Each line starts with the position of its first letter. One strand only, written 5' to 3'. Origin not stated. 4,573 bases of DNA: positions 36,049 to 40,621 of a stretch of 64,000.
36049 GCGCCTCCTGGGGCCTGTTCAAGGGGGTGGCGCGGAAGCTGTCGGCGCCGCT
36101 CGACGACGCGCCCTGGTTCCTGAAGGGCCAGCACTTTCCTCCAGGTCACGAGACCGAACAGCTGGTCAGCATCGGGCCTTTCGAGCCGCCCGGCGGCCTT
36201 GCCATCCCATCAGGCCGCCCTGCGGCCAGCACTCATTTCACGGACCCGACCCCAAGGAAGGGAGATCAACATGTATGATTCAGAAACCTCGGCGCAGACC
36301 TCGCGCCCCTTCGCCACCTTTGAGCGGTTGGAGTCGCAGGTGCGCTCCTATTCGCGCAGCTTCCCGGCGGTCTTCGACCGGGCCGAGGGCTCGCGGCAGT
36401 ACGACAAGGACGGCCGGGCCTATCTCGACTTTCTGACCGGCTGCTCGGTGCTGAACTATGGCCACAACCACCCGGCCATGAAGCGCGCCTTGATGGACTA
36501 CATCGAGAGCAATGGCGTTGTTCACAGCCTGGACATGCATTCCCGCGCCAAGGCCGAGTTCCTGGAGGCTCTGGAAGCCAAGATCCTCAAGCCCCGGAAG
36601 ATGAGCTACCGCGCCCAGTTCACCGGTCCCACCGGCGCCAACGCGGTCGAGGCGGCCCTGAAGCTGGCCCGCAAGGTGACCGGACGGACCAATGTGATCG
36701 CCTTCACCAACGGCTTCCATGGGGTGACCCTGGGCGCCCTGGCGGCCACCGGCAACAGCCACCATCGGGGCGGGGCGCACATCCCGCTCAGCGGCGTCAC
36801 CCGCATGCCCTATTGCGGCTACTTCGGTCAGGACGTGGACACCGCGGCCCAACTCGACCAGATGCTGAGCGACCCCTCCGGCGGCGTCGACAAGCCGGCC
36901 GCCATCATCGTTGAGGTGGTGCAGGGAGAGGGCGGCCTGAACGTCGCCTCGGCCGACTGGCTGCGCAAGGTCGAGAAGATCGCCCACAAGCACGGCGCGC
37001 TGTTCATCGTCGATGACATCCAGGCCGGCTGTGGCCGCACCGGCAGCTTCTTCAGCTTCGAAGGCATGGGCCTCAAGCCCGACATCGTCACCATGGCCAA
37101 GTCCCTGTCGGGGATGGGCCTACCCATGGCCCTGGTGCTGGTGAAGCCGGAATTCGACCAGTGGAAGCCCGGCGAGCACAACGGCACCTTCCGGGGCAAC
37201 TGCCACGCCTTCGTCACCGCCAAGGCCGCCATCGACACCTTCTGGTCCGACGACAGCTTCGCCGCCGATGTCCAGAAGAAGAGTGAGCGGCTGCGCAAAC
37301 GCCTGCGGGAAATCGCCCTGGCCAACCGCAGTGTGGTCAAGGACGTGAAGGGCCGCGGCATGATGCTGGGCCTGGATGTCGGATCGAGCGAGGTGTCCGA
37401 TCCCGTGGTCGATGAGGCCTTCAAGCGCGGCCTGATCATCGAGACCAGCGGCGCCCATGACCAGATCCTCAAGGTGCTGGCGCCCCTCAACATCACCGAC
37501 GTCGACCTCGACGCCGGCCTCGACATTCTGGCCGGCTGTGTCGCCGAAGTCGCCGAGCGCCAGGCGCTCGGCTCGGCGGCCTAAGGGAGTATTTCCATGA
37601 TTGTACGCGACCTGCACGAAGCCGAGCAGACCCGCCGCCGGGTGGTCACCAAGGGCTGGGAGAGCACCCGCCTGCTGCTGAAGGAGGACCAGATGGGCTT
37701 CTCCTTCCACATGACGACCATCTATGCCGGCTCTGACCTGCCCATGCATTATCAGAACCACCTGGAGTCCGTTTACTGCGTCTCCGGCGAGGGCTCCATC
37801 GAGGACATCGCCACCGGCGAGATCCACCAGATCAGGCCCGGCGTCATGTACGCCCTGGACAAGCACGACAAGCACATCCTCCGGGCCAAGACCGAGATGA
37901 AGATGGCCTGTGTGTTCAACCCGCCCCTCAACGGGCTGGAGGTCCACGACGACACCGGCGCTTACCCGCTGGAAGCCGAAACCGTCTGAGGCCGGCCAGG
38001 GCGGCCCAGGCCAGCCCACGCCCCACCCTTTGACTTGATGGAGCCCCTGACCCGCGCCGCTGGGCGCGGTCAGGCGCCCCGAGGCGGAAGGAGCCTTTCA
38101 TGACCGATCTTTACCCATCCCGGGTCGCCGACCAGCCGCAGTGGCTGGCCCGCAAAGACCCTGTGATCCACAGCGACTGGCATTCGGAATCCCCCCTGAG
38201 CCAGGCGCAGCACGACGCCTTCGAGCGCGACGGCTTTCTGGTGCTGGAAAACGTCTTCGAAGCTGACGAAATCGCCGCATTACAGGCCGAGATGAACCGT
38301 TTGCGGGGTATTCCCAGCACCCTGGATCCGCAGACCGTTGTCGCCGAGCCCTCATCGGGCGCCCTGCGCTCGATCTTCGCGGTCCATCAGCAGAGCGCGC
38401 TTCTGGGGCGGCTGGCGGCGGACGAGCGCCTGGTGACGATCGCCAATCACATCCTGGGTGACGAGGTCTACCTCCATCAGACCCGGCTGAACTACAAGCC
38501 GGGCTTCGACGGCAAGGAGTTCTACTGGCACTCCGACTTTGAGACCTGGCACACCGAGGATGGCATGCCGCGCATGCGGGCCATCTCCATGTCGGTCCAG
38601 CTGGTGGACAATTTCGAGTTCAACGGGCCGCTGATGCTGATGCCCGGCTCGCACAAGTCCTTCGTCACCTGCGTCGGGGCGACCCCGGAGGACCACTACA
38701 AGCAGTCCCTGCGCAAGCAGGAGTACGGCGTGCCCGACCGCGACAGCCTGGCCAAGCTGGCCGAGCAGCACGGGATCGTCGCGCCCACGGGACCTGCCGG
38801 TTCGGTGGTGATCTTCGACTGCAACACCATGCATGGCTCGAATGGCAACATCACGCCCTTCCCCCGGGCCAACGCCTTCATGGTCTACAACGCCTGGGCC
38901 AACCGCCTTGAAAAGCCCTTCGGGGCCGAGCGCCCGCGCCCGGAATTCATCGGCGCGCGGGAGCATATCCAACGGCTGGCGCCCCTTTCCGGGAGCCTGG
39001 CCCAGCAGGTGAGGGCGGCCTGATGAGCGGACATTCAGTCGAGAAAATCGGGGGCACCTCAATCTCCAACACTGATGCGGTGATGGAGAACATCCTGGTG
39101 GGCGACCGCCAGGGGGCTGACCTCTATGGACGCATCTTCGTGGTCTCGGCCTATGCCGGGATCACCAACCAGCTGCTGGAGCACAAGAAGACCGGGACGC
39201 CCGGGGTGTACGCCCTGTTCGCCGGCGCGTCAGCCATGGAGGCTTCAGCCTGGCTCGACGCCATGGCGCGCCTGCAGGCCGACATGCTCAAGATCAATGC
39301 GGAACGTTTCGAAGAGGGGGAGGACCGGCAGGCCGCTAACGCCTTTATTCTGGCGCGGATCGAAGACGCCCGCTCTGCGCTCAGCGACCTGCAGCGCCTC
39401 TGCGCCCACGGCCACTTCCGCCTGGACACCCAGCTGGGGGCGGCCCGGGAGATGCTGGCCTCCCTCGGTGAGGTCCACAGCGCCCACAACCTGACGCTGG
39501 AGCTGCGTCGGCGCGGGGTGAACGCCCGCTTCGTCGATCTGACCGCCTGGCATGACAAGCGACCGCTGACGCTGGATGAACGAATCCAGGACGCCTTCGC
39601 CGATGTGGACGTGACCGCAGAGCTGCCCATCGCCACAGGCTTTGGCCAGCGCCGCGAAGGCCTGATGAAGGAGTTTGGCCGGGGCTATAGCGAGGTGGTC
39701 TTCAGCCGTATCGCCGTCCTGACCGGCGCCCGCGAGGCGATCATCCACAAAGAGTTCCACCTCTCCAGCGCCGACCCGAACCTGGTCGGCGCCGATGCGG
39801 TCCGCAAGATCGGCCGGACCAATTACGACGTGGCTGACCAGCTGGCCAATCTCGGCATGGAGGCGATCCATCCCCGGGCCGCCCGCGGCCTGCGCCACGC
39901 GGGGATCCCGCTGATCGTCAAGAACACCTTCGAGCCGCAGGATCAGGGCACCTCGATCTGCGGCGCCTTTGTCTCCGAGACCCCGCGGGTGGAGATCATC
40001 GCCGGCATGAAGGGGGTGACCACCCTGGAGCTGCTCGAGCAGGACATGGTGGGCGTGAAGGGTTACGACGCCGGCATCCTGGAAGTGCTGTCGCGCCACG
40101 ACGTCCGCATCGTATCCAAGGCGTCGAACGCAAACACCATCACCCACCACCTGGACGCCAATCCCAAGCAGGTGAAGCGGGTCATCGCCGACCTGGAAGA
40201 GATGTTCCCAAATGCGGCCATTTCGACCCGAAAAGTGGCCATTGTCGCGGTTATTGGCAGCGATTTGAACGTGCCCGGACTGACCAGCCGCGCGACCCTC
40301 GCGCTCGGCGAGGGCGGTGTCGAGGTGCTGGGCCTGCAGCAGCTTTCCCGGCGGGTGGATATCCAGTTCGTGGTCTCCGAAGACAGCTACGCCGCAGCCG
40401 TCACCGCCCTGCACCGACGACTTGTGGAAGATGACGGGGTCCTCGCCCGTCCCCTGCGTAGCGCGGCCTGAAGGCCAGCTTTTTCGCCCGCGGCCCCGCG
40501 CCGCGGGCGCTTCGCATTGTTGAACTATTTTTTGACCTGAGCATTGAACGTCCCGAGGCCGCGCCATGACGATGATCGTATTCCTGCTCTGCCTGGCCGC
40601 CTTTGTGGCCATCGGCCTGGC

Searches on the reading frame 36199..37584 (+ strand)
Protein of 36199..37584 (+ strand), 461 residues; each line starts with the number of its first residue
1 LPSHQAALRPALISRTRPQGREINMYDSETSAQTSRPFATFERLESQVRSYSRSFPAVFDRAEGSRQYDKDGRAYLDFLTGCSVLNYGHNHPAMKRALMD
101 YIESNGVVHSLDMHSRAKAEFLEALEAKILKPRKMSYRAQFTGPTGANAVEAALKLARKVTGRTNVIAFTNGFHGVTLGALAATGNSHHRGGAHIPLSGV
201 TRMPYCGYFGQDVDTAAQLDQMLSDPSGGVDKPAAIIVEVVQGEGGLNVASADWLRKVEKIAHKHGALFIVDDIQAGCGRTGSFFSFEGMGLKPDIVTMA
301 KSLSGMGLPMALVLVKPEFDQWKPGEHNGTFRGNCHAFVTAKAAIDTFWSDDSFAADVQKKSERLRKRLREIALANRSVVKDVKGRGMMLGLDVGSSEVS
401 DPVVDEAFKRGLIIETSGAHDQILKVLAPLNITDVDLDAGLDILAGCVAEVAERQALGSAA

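Call 90: search_protein_families(library=pfam, proteins=[window:36199-37584:+], max_evalue=0.00001)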
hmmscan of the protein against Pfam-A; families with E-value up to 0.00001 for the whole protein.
window:36199-37584:+ (461 aa): 1 family
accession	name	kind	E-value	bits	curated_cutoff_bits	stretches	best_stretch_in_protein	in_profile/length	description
PF00202.27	Aminotran_3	-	1.6e-83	281.1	30.5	1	53-447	7-402/403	Aminotransferase class-III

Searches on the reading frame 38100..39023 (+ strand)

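Call 90: search_protein_families(library=pfam, proteins=[window:38100-39023:+], max_evalue=0.00001)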
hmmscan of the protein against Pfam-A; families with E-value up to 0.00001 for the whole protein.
window:38100-39023:+ (307 aa): 1 family
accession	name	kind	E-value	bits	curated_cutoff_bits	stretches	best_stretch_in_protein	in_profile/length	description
PF05721.19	PhyH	-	2.7e-35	123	22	1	41-256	1-211/213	Phytanoyl-CoA dioxygenase (PhyH)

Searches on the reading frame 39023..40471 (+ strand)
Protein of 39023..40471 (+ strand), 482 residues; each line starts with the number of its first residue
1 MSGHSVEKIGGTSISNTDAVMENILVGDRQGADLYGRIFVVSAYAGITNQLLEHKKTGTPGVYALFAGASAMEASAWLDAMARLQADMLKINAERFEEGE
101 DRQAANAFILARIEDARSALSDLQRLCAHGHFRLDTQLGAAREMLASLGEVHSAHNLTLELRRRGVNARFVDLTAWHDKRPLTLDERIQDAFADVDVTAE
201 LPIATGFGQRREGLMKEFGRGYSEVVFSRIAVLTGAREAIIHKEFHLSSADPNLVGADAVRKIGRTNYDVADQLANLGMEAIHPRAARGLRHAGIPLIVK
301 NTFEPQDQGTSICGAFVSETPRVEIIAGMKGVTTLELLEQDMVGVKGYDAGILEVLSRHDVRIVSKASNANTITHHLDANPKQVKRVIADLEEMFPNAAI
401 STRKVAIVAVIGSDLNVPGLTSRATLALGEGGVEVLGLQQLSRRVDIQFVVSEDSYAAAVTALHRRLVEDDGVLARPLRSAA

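Call 90: search_protein_families(library=pfam, proteins=[window:39023-40471:+], max_evalue=0.00001)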
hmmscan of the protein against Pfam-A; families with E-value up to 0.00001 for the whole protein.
window:39023-40471:+ (482 aa): 2 families
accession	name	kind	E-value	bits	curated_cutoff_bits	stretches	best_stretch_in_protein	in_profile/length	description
PF00696.33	AA_kinase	-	1.1e-20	74.8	24.9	1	6-301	4-234/234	Amino acid kinase family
PF22468.2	ACT_9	-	2.5e-09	37.2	27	1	408-466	1-60/61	ACT domain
